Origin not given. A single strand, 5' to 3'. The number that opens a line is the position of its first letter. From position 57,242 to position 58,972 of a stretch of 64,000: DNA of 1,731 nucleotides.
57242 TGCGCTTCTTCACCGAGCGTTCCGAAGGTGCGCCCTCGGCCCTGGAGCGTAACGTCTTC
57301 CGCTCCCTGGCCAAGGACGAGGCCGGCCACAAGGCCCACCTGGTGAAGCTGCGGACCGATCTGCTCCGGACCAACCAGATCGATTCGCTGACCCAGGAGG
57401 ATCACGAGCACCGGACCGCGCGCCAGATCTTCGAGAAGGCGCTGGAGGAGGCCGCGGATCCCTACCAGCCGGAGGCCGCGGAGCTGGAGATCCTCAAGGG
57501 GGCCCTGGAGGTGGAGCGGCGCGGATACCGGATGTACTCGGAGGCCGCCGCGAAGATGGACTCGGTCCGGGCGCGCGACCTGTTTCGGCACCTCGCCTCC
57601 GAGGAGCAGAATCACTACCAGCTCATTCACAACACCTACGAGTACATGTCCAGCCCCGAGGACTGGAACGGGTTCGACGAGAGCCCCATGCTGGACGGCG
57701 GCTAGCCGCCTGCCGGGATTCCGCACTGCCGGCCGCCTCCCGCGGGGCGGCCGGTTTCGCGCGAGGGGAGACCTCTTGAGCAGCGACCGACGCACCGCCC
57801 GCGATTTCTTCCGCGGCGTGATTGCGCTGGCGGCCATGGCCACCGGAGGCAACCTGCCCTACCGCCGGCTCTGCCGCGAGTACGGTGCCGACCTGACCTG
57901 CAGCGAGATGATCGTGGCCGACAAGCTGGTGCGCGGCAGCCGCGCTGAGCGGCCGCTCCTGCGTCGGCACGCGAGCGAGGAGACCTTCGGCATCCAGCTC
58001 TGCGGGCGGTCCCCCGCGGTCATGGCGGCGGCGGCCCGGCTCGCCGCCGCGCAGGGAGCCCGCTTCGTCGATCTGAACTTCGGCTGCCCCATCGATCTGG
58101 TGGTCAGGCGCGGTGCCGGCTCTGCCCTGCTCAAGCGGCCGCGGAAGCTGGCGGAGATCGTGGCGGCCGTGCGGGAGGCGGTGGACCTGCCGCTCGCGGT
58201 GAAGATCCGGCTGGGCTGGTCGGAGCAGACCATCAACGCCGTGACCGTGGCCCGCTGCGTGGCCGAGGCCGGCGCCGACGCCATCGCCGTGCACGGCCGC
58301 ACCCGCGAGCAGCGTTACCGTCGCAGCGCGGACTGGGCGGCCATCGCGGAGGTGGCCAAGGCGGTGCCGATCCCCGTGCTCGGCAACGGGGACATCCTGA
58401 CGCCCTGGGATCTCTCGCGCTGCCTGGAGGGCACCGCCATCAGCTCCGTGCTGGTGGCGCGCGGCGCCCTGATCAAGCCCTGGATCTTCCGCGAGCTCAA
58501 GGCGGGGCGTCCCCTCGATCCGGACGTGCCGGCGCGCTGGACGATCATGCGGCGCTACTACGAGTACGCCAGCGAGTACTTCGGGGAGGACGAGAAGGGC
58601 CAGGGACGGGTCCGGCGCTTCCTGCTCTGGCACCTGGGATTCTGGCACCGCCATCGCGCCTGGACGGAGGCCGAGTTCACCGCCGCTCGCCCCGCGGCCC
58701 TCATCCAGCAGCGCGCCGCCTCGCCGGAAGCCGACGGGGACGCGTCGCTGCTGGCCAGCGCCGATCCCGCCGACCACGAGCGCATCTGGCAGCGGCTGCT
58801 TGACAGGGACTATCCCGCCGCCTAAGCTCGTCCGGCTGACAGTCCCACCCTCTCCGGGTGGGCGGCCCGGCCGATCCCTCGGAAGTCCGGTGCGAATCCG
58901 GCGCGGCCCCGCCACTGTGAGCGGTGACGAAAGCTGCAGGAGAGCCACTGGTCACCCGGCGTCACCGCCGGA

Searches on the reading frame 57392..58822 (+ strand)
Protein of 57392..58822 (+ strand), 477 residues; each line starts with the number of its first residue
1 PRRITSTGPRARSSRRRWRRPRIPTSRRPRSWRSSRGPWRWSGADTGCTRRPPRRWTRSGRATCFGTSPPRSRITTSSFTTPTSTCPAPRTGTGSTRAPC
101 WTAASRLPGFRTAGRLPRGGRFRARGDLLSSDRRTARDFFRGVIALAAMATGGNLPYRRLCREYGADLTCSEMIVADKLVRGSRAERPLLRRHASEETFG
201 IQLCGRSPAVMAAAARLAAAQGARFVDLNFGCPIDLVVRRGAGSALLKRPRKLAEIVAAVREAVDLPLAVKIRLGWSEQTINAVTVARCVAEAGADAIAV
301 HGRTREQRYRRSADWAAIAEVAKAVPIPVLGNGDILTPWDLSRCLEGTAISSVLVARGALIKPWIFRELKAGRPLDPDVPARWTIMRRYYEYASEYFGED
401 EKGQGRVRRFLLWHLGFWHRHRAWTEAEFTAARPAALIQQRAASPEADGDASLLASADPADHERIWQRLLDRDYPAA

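Call 32: search_protein_families(library=pfam, proteins=[window:57392-58822:+], max_evalue=0.001)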
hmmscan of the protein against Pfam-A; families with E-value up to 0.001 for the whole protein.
window:57392-58822:+ (477 aa): 2 families
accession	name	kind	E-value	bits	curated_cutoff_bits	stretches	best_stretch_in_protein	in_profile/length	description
PF01207.24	Dus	-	2.1e-74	250.9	20.4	1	146-430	2-291/311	Dihydrouridine synthase (Dus)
PF13378.12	MR_MLE_C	-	0.00011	22.4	29.4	1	211-352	3-122/219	Enolase C-terminal domain-like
